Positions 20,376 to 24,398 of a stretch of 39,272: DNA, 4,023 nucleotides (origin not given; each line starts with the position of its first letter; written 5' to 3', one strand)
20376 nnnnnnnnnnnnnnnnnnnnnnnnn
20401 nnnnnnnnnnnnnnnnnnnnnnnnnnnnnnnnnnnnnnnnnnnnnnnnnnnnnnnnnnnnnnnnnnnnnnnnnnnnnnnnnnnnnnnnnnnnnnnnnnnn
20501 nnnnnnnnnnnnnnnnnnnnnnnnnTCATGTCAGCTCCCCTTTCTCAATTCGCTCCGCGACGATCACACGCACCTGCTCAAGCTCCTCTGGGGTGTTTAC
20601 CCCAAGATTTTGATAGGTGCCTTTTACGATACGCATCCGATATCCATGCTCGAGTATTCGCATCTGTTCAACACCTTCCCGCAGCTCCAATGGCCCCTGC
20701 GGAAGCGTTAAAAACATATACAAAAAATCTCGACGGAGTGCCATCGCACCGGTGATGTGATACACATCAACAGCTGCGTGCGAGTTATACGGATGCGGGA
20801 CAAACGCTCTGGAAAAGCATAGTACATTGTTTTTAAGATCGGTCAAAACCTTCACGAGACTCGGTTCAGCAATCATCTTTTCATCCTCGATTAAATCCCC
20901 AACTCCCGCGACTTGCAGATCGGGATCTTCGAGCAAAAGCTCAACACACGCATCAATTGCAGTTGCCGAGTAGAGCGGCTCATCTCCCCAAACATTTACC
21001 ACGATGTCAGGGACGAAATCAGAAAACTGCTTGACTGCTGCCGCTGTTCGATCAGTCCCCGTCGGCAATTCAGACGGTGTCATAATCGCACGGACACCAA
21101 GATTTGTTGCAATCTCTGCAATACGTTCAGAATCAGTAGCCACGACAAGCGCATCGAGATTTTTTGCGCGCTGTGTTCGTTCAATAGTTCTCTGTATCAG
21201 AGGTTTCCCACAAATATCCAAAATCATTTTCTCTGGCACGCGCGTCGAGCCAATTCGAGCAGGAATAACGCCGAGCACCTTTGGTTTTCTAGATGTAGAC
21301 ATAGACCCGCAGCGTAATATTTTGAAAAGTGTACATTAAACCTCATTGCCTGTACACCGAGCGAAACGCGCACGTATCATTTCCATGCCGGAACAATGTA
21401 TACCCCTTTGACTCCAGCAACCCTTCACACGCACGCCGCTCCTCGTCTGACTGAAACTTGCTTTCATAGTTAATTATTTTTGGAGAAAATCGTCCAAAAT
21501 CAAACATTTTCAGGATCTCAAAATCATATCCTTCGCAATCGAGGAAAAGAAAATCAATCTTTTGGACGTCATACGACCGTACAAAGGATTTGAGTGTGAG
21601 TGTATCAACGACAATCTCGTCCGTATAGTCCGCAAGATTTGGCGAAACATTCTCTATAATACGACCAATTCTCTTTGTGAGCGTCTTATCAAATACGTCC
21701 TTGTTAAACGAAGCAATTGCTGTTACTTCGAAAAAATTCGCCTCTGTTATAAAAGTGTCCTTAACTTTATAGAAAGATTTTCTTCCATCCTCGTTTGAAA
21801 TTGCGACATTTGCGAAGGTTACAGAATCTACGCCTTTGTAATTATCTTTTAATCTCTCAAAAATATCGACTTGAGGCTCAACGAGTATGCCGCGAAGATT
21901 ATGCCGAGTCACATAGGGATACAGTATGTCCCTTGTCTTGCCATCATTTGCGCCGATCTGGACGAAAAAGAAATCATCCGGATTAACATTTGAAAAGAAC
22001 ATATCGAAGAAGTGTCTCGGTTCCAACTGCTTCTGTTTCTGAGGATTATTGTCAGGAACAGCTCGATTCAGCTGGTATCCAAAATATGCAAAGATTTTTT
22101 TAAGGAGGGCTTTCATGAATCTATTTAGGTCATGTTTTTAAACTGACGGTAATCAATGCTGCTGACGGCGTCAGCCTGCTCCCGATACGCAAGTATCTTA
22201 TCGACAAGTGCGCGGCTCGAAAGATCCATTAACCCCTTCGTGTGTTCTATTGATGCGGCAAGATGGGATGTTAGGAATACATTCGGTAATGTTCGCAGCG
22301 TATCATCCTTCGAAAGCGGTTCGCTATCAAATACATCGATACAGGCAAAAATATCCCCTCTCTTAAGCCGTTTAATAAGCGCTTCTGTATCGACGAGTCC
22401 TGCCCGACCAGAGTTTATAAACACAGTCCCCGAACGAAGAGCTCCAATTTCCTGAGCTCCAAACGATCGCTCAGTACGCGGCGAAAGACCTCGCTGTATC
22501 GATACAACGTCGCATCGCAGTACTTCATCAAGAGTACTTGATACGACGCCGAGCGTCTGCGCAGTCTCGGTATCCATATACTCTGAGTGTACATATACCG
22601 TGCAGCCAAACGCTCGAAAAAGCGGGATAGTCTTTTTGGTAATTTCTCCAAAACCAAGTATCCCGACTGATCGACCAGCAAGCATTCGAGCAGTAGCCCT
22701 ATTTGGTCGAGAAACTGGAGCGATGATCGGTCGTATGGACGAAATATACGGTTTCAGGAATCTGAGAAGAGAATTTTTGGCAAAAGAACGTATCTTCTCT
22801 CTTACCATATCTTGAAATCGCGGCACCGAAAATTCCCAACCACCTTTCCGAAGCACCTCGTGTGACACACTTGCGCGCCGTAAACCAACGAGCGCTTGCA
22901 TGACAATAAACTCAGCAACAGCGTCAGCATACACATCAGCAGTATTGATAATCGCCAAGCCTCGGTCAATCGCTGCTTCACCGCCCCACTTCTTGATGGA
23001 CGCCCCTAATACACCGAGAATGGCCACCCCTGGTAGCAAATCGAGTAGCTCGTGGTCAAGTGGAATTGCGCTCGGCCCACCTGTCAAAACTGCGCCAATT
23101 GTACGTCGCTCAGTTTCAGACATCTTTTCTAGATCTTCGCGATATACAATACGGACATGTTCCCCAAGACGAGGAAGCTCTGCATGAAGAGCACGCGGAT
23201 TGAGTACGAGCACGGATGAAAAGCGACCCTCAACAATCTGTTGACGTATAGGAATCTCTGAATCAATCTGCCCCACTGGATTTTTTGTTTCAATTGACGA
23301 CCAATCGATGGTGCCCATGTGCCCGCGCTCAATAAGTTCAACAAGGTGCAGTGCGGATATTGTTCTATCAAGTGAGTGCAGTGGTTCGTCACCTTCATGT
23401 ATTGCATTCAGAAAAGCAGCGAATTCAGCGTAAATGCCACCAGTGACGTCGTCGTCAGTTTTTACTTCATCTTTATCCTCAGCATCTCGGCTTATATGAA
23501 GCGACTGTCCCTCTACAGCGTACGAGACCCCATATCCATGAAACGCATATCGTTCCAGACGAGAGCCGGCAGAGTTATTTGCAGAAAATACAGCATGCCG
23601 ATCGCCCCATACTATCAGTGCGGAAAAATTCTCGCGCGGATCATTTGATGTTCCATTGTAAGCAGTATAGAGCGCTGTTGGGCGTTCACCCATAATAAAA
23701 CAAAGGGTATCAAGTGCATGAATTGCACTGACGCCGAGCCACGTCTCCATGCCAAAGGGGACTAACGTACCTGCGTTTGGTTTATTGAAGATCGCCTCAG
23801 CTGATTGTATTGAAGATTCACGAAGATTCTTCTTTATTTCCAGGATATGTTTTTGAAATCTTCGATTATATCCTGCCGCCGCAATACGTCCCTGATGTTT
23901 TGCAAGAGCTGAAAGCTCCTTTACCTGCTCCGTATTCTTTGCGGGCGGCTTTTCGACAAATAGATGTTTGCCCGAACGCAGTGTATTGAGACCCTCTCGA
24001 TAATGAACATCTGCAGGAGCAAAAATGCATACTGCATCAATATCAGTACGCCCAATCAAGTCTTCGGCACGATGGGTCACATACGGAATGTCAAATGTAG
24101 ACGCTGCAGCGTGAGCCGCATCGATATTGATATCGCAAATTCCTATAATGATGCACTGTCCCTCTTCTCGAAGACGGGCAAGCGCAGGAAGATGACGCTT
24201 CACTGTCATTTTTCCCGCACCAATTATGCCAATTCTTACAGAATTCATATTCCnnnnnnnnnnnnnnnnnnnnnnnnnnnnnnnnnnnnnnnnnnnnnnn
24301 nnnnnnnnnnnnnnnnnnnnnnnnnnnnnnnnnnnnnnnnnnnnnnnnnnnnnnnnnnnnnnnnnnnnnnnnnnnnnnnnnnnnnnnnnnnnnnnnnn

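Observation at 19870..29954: Phosphonate biosynthesis cassette wired into a surface-glycan locus: predicted CMP-activated C2-phosphonate decoration system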

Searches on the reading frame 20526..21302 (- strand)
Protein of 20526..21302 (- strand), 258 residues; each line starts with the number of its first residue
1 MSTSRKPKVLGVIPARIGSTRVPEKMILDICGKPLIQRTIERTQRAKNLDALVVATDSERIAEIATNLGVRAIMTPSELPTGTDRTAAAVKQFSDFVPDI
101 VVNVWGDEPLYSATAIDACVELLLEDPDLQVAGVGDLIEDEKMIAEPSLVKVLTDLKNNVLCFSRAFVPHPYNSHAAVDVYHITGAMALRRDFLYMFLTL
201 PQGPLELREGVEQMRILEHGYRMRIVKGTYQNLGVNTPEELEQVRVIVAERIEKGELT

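Call 4: search_protein_families(library=pfam, proteins=[window:20526-21302:-], max_evalue=0.01)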
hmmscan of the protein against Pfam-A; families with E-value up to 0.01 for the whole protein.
window:20526-21302:- (258 aa): 3 families
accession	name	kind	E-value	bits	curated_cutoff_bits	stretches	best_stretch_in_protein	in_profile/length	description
PF02348.25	CTP_transf_3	-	2.8e-43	148.7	22.6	1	11-220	2-214/217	Cytidylyltransferase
PF12804.13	NTP_transf_3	-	1.4e-06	29.1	27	1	19-132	14-120/160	MobA-like NTP transferase domain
PF01128.25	IspD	-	4.7e-05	23.7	27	0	24-74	19-69/221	2-C-methyl-D-erythritol 4-phosphate cytidylyltransferase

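Call 5: search_protein_families(library=ncbifam, proteins=[window:20526-21302:-], max_evalue=0.01)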
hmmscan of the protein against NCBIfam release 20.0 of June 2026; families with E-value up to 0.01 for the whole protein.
window:20526-21302:- (258 aa): 18 families
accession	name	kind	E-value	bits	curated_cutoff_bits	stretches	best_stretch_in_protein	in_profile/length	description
NF003952.0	PRK05450.1-5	subfamily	6.2e-70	235.2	193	1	8-251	2-248/250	3-deoxy-manno-octulosonate cytidylyltransferase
NF009905.0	PRK13368.1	subfamily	1.7e-64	217.5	255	1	8-250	2-240/243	3-deoxy-manno-octulosonate cytidylyltransferase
NF003950.0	PRK05450.1-3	subfamily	4.8e-59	199.7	234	1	8-249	2-243/248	3-deoxy-manno-octulosonate cytidylyltransferase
NF003948.0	PRK05450.1-1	equivalog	2.3e-51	174.4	281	1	7-250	4-245/248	3-deoxy-manno-octulosonate cytidylyltransferase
TIGR00466.1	kdsB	equivalog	2.1e-39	135.4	155.2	1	12-242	6-241/241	3-deoxy-manno-octulosonate cytidylyltransferase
TIGR03584.1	PseF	equivalog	4.3e-16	59.2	205.7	1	11-91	2-83/222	pseudaminic acid cytidylyltransferase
NF010933.0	PRK14353.1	equivalog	2.3e-08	33.1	505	1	24-134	24-135/453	bifunctional UDP-N-acetylglucosamine diphosphorylase/glucosamine-1-phosphate N-acetyltransferase GlmU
NF001183.0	PRK00155.1-3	subfamily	4.7e-06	26.1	166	1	11-64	9-61/237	D-ribitol-5-phosphate cytidylyltransferase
TIGR00453.1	ispD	equivalog_domain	1.3e-05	24.8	181.3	1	24-125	18-119/219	2-C-methyl-D-erythritol 4-phosphate cytidylyltransferase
NF009924.0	PRK13385.1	subfamily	1.7e-05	24.6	342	0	216-252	191-227/230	2-C-methyl-D-erythritol 4-phosphate cytidylyltransferase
NF001186.0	PRK00155.2-3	equivalog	2.7e-05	23.8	253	0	24-122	23-123/224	2-C-methyl-D-erythritol 4-phosphate cytidylyltransferase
NF010932.0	PRK14352.1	equivalog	6e-05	21.9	611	1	24-121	25-124/488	bifunctional UDP-N-acetylglucosamine diphosphorylase/glucosamine-1-phosphate N-acetyltransferase GlmU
TIGR01173.1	glmU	equivalog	0.00017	20.6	366.85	1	25-120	20-114/452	bifunctional UDP-N-acetylglucosamine diphosphorylase/glucosamine-1-phosphate N-acetyltransferase GlmU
NF010934.1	PRK14354.1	equivalog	0.00036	19.2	450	1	24-121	18-113/447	bifunctional UDP-N-acetylglucosamine diphosphorylase/glucosamine-1-phosphate N-acetyltransferase GlmU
NF053639.1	Mfer334_fam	equivalog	0.0045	16.9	260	1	22-125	24-128/209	pseudomurein biosynthesis protein PmurB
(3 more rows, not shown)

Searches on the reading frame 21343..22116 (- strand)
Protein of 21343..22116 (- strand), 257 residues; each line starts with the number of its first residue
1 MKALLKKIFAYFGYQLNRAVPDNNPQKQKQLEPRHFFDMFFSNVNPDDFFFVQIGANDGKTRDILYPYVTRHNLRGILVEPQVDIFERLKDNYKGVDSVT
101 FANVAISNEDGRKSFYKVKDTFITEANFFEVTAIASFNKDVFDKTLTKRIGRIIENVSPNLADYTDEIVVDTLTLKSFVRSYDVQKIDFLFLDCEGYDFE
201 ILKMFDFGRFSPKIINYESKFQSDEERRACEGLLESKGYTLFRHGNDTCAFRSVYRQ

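Call 4: search_protein_families(library=pfam, proteins=[window:21343-22116:-], max_evalue=0.01)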
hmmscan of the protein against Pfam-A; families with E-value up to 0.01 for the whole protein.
window:21343-22116:- (257 aa): 1 family
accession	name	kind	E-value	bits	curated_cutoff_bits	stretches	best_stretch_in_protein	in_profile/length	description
PF05050.19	Methyltransf_21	-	1.6e-17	64.6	22.7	1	53-228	1-157/173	Methyltransferase FkbM domain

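Call 5: search_protein_families(library=ncbifam, proteins=[window:21343-22116:-], max_evalue=0.01)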
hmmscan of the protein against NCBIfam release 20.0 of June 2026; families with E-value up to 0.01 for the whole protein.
window:21343-22116:- (257 aa): 1 family
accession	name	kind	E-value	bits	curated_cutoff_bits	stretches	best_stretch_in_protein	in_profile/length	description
TIGR01444.1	fkbM_fam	subfamily_domain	5e-16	59.4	37.7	1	51-204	2-126/143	FkbM family methyltransferase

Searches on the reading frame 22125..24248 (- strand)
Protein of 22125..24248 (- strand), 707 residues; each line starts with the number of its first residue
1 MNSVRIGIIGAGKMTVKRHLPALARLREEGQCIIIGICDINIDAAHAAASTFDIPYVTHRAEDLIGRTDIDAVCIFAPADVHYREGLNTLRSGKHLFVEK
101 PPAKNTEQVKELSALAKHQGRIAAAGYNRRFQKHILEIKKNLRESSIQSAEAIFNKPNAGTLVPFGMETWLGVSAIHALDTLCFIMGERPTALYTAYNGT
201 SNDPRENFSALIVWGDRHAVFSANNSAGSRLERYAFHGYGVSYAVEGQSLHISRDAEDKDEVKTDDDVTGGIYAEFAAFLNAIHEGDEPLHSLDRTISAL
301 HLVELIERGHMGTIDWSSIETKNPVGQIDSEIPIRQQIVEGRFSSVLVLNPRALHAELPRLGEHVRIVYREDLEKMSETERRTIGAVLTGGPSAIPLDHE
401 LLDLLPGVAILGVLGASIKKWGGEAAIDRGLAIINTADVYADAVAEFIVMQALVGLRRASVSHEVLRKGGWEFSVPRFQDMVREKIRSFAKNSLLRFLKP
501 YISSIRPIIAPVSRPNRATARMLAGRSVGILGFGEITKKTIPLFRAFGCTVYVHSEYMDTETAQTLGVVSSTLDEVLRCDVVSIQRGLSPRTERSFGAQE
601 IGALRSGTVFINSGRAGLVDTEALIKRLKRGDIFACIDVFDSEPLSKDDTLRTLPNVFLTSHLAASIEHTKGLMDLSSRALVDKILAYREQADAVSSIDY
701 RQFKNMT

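Call 4: search_protein_families(library=pfam, proteins=[window:22125-24248:-], max_evalue=0.01)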
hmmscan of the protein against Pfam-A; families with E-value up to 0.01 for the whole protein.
window:22125-24248:- (707 aa): 4 families
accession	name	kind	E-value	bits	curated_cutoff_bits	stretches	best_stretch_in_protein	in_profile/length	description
PF02826.25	2-Hacid_dh_C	-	2.7e-36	125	25.1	1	514-664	25-178/178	D-isomer specific 2-hydroxyacid dehydrogenase, NAD binding domain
PF01408.29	GFO_IDH_MocA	-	5.9e-22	79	24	1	4-127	1-120/120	Oxidoreductase family, NAD-binding Rossmann fold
PF00389.36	2-Hacid_dh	-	0.00033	20.8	24.6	1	355-492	9-126/134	D-isomer specific 2-hydroxyacid dehydrogenase, catalytic domain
PF00670.27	AdoHcyase_NAD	-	0.0035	17.9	27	0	516-554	14-52/162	S-adenosyl-L-homocysteine hydrolase, NAD binding domain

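Call 5: search_protein_families(library=ncbifam, proteins=[window:22125-24248:-], max_evalue=0.01)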
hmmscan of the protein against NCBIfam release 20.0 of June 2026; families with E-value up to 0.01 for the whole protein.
window:22125-24248:- (707 aa): 30 families (the best 25 are shown)
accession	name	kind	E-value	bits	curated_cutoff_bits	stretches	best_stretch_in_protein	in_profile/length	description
TIGR01327.1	PGDH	equivalog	2.2e-30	106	454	1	523-676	136-291/525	phosphoglycerate dehydrogenase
NF009714.1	PRK13243.1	equivalog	8.4e-29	100.9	455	1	523-682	148-310/332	glyoxylate reductase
TIGR04380.1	myo_inos_iolG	equivalog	1.4e-25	89.9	355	1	4-266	2-264/330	inositol 2-dehydrogenase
NF008759.0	PRK11790.1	equivalog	2.5e-24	85.7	404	1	522-702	149-330/410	phosphoglycerate dehydrogenase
NF011938.0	PRK15409.1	equivalog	9.8e-23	80.7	492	1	526-674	146-297/324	glyoxylate/hydroxypyruvate reductase GhrB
NF006263.0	PRK08410.1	equivalog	2e-22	80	389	1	520-675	140-297/311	D-2-hydroxyacid dehydrogenase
NF005750.0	PRK07574.1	equivalog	2e-21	76.5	329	2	522-666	189-337/386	NAD-dependent formate dehydrogenase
NF005069.0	PRK06487.1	equivalog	1.2e-20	73.8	448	1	522-666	148-291/320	2-hydroxyacid dehydrogenase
NF040723.1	UDP-GlcNAcDh_Arch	equivalog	2.2e-20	73.4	450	1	4-301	1-292/302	UDP-N-acetylglucosamine 3-dehydrogenase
NF000492.1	vanH_gen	exception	4.1e-16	58.9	540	1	516-644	132-256/312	D-lactate dehydrogenase VanH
NF005027.0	PRK06436.1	equivalog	4.7e-16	58.8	261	1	517-689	114-280/303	2-hydroxyacid dehydrogenase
NF007574.0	PRK10206.1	equivalog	5.5e-15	55.3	352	1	6-243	5-245/345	oxidoreductase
NF041369.1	Dhydh_Halo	equivalog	8.2e-15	54.8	400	1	515-669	122-278/305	D-2-hydroxyacid dehydrogenase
NF008607.0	PRK11579.1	subfamily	9.8e-15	54.4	330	1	2-155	3-153/346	oxidoreductase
NF005387.0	PRK06932.1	equivalog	1.8e-14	53.4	492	1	523-666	145-290/314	2-hydroxyacid dehydrogenase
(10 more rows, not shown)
